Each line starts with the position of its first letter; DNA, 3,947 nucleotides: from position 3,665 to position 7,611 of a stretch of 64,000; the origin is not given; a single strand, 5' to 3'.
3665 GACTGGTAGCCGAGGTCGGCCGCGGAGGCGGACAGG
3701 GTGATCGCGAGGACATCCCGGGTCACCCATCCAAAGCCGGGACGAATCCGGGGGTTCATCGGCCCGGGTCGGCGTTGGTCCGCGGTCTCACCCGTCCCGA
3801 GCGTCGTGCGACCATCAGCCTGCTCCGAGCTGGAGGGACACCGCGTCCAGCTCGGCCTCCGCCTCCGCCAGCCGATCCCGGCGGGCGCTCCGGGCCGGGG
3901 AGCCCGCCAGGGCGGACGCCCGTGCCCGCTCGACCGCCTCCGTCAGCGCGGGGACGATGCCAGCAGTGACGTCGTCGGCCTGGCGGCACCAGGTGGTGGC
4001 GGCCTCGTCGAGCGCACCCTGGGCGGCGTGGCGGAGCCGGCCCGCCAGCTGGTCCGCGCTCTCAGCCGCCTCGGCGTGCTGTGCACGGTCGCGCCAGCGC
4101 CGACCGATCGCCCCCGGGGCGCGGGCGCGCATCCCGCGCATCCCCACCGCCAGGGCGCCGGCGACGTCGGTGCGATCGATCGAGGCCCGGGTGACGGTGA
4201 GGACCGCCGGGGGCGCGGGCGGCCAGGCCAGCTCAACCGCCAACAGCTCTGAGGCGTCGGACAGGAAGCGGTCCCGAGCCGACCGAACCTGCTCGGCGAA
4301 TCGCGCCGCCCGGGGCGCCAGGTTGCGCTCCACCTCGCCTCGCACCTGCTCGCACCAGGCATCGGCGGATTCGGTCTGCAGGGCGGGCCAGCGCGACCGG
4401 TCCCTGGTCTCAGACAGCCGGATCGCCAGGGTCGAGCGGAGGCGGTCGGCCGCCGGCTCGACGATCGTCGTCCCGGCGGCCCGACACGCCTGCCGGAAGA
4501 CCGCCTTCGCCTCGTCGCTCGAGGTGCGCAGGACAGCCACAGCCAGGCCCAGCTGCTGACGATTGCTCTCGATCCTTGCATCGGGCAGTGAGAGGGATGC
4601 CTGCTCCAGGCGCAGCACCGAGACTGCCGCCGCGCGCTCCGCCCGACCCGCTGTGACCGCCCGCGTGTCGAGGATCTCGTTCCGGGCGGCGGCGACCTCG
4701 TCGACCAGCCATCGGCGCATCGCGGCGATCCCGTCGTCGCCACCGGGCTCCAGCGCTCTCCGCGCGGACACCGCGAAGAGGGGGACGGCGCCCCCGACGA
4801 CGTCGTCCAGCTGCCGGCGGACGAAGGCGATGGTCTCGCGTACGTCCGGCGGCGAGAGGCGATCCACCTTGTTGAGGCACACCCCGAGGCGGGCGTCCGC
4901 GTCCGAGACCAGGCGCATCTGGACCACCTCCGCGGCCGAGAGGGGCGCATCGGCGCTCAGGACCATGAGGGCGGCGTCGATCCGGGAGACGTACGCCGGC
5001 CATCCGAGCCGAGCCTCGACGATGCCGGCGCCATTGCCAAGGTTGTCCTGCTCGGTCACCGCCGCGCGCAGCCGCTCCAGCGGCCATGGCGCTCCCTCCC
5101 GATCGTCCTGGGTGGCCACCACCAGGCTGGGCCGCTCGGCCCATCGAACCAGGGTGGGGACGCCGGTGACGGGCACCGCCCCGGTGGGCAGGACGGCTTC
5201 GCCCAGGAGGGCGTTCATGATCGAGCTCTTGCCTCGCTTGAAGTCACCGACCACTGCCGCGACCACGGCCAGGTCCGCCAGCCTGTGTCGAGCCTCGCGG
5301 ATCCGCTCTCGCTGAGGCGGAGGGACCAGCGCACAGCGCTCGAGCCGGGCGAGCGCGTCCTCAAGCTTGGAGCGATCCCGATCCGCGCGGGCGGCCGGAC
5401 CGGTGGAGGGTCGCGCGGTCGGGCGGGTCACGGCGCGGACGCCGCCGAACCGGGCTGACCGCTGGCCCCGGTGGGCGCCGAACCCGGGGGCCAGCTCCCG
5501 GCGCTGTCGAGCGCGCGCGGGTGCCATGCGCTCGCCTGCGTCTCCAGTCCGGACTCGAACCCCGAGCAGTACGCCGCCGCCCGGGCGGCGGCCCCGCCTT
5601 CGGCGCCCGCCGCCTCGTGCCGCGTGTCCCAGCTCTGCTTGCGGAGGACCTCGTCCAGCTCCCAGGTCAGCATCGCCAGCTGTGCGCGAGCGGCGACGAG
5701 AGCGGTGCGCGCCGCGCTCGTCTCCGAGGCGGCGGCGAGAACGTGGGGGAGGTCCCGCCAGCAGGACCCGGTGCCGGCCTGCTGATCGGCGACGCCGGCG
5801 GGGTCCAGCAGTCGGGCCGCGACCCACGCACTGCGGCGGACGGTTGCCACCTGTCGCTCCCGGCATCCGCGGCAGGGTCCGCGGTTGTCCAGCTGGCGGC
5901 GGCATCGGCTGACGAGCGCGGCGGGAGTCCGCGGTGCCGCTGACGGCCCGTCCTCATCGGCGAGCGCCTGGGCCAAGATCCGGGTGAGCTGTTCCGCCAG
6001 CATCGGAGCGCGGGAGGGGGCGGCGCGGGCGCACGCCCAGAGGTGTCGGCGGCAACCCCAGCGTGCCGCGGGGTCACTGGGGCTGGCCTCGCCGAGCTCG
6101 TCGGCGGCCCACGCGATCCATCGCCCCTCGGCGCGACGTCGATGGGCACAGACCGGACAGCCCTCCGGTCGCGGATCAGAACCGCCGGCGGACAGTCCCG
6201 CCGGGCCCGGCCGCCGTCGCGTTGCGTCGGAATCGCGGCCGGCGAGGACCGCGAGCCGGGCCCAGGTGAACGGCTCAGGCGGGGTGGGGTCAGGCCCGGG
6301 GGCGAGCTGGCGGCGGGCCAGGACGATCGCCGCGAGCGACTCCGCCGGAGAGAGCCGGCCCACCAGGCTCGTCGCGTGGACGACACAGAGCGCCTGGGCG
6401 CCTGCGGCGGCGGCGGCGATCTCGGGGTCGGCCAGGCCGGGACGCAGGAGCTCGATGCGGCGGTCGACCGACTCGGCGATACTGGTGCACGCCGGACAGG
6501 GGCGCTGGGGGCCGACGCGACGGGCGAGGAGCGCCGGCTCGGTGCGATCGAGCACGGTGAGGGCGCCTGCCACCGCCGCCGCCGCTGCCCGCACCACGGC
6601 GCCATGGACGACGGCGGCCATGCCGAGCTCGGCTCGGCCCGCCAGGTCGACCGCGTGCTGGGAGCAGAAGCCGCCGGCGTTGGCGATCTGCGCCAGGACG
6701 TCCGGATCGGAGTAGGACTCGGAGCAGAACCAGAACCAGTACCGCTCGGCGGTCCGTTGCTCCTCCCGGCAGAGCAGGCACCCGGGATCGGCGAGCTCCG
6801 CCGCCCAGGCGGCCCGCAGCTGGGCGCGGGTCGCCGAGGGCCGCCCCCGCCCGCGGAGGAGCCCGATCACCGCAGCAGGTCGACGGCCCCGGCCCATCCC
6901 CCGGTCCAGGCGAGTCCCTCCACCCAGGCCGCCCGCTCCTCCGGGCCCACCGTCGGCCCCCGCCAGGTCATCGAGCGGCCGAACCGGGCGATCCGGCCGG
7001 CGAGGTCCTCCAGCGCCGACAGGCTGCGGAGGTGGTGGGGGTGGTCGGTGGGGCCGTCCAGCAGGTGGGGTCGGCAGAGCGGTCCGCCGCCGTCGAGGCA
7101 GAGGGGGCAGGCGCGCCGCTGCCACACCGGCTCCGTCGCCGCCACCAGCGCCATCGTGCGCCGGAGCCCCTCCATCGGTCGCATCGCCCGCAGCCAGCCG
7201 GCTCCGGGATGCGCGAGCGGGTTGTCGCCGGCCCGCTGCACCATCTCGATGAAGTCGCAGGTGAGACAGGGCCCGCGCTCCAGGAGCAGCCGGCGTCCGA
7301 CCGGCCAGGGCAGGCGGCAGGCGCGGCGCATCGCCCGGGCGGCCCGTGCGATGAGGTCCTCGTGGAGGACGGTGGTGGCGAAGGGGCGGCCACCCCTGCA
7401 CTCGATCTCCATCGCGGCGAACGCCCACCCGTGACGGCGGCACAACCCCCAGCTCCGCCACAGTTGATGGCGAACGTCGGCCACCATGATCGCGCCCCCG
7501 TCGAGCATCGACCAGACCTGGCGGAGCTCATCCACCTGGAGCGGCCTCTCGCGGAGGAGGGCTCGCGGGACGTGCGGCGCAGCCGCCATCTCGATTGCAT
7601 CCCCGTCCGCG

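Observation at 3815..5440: Dynamin-family GTPase with an apparently degenerate G3 (DxxG) motif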

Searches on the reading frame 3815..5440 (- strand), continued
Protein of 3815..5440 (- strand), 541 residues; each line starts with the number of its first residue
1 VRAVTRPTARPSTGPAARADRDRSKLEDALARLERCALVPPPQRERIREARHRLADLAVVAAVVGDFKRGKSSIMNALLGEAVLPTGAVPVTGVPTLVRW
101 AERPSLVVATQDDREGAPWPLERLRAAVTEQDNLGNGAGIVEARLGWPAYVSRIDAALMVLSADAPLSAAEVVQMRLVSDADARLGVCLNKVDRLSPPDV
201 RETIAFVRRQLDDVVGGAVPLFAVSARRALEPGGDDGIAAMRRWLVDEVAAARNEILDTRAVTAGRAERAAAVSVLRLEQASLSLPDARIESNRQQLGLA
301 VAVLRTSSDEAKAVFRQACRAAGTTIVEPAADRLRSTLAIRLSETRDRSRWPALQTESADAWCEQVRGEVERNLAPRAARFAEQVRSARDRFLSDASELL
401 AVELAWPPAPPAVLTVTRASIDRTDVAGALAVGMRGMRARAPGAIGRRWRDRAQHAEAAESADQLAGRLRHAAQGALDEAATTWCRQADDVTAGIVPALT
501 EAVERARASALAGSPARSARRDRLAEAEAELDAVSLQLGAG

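Call 59: search_protein_families(library=padloc, proteins=[window:3815-5431:-, P0003, P0002, L002:11880-13412:+, L002:13424-15016:+], max_evalue=0.001)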
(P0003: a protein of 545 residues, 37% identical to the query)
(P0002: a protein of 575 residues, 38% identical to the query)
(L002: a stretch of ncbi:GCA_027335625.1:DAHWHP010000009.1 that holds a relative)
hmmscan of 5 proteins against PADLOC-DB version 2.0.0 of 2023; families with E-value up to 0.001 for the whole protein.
window:3815-5431:- (538 aa): 1 family
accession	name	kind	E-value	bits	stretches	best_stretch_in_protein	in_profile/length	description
PDLC03839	LeoA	-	0.00026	18.2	1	19-78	19-83/559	-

P0003 (545 aa): 2 families
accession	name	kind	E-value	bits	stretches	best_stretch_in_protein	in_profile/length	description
PDLC03839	LeoA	-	6.4e-06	23.5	1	9-65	22-83/559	-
PDLC03841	LeoBC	-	4.3e-05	20.8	0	41-176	76-162/601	-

P0002 (575 aa): 1 family
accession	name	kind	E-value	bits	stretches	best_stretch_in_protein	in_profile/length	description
PDLC03839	LeoA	-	1.3e-05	22.5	0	32-72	38-79/559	-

L002:11880-13412:+ (510 aa): 0 families

L002:13424-15016:+ (530 aa): 1 family
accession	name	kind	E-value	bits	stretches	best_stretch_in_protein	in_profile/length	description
PDLC04140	mad8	-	5.2e-05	20.9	0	309-339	17-47/314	mads_8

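Call 60: search_protein_families(library=pfam, proteins=[P0003, P0002, L002:11880-13412:+, L002:13424-15016:+], max_evalue=0.001)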
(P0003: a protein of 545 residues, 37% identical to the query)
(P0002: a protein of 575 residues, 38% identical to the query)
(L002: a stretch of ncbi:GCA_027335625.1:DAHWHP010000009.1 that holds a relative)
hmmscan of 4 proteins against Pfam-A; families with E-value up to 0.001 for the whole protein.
P0003 (545 aa): 5 families
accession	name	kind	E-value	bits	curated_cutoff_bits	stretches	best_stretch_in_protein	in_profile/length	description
PF00350.29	Dynamin_N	-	2.7e-28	99.5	27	1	45-198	1-163/168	Dynamin family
PF00009.33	GTP_EFTU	-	6.8e-09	36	26.5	1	139-242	71-173/188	Elongation factor Tu GTP binding domain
PF01926.29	MMR_HSR1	-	8e-07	29.6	21.9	1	45-202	2-113/113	50S ribosome-binding GTPase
PF03193.22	RsgA_GTPase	-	1.4e-06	28.7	30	0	158-216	16-77/174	RsgA GTPase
PF02421.24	FeoB_N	-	0.00031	20.7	27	0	137-211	47-123/156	Ferrous iron transport protein B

P0002 (575 aa): 4 families
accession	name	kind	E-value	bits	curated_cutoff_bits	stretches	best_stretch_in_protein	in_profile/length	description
PF00350.29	Dynamin_N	-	4.8e-24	85.7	27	1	53-210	1-166/168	Dynamin family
PF00009.33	GTP_EFTU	-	2.3e-07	31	26.5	1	148-247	71-170/188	Elongation factor Tu GTP binding domain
PF01926.29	MMR_HSR1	-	1.1e-06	29.2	21.9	1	52-211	1-113/113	50S ribosome-binding GTPase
PF03193.22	RsgA_GTPase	-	0.00079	19.7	30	0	53-81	109-137/174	RsgA GTPase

L002:11880-13412:+ (510 aa): 1 family
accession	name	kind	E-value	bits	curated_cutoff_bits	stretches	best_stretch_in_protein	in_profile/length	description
PF00488.27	MutS_V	-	8.5e-17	62.2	30.2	1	333-461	2-131/188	MutS domain V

L002:13424-15016:+ (530 aa): 1 family
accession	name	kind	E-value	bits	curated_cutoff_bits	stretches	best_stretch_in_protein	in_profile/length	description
PF00488.27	MutS_V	-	2.1e-23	83.7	30.2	1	323-486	2-166/188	MutS domain V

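Call 62: find_encoding_contigs(protein=P0031, flank=10000, max_places=2)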
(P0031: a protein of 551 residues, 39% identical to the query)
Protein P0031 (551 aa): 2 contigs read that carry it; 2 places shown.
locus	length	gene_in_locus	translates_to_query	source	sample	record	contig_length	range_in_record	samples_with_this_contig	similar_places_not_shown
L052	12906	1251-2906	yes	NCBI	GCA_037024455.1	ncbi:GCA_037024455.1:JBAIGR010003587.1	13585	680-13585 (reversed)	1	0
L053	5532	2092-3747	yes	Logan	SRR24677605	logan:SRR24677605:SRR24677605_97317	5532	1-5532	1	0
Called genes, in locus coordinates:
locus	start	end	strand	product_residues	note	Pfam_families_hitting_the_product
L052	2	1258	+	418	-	?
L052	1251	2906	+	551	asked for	PF00009:GTP_EFTU (faint), PF00350:Dynamin_N, PF01926:MMR_HSR1 (faint)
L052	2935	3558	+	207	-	-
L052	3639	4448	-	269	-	PF01925:TauE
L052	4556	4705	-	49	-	-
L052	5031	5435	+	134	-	PF03625:DUF302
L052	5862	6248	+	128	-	-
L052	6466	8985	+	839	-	-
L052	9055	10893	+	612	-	PF13191:AAA_16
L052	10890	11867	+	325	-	PF00196:GerE, PF08281:Sigma70_r4_2 (weak)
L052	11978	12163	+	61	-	-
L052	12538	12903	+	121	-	-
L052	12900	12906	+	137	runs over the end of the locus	-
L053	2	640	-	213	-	?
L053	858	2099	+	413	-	PF02641:DUF190, PF00571:CBS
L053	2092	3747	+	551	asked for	PF00009:GTP_EFTU (faint), PF00350:Dynamin_N, PF01926:MMR_HSR1 (faint)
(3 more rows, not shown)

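Call 65: find_related_loci(query=window:3815-5431:-, collection=metagenome_contigs, flank=6000)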
Query window:3815-5431:- (538 aa) in metagenome_contigs; peptide patterns used: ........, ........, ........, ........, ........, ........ (x = any residue, [..] = any of these).
586 stretches matched a pattern; 30 encode a relative of the query (tblastn E <= 1e-3); 30 distinct loci.
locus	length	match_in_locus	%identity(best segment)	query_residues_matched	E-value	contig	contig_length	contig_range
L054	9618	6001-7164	27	26-385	1e-17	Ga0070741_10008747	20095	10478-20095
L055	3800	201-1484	21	42-388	5e-16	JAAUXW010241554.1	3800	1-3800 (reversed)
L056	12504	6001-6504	30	42-212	2e-15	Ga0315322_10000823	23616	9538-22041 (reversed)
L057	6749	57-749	27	12-208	3e-15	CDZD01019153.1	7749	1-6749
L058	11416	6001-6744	27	22-229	1e-14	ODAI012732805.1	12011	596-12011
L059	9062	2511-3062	28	44-199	1e-14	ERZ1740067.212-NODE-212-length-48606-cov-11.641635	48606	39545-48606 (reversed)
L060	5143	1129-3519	30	50-264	2e-14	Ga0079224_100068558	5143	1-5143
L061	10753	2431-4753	25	44-241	2e-14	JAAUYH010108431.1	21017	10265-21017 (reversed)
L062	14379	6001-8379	26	40-216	6e-14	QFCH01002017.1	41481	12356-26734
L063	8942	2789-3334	27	42-195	9e-14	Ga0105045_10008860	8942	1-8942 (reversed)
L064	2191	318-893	32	60-223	3e-13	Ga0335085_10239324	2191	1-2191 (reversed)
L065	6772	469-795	38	49-156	6e-13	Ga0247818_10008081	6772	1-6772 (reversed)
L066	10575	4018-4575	25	42-197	6e-13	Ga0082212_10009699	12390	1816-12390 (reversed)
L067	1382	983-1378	33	59-165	8e-13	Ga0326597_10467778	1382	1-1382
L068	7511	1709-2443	26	41-228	3e-12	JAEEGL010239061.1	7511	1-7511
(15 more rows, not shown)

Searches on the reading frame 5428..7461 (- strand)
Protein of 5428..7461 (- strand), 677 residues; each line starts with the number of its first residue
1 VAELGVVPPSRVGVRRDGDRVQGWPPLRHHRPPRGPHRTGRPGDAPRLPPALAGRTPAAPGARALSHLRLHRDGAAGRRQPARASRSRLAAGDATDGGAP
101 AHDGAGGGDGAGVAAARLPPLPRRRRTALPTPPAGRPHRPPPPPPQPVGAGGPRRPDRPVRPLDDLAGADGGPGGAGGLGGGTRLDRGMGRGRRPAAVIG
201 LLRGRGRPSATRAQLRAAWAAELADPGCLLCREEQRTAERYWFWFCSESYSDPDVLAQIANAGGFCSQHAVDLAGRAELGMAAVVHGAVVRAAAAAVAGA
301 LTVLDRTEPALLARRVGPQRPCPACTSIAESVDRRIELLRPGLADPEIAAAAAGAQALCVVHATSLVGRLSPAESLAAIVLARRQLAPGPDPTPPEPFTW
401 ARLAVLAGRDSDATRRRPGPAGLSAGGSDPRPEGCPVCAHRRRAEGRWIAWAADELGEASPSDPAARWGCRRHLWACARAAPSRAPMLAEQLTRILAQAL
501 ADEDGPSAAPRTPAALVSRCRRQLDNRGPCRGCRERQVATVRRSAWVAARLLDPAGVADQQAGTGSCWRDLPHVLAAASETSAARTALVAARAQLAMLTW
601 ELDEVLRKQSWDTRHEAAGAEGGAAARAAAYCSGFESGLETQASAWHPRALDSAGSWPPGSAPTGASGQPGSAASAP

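Call 4: search_protein_families(library=pfam, proteins=[window:5428-7461:-], max_evalue=0.1)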
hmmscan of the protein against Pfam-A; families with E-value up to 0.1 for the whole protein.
window:5428-7461:- (677 aa): 1 family
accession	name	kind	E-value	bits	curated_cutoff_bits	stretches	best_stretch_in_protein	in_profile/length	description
PF19538.4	DUF6062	-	6.7e-06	26.1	27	1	224-367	16-172/243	Family of unknown function (DUF6062)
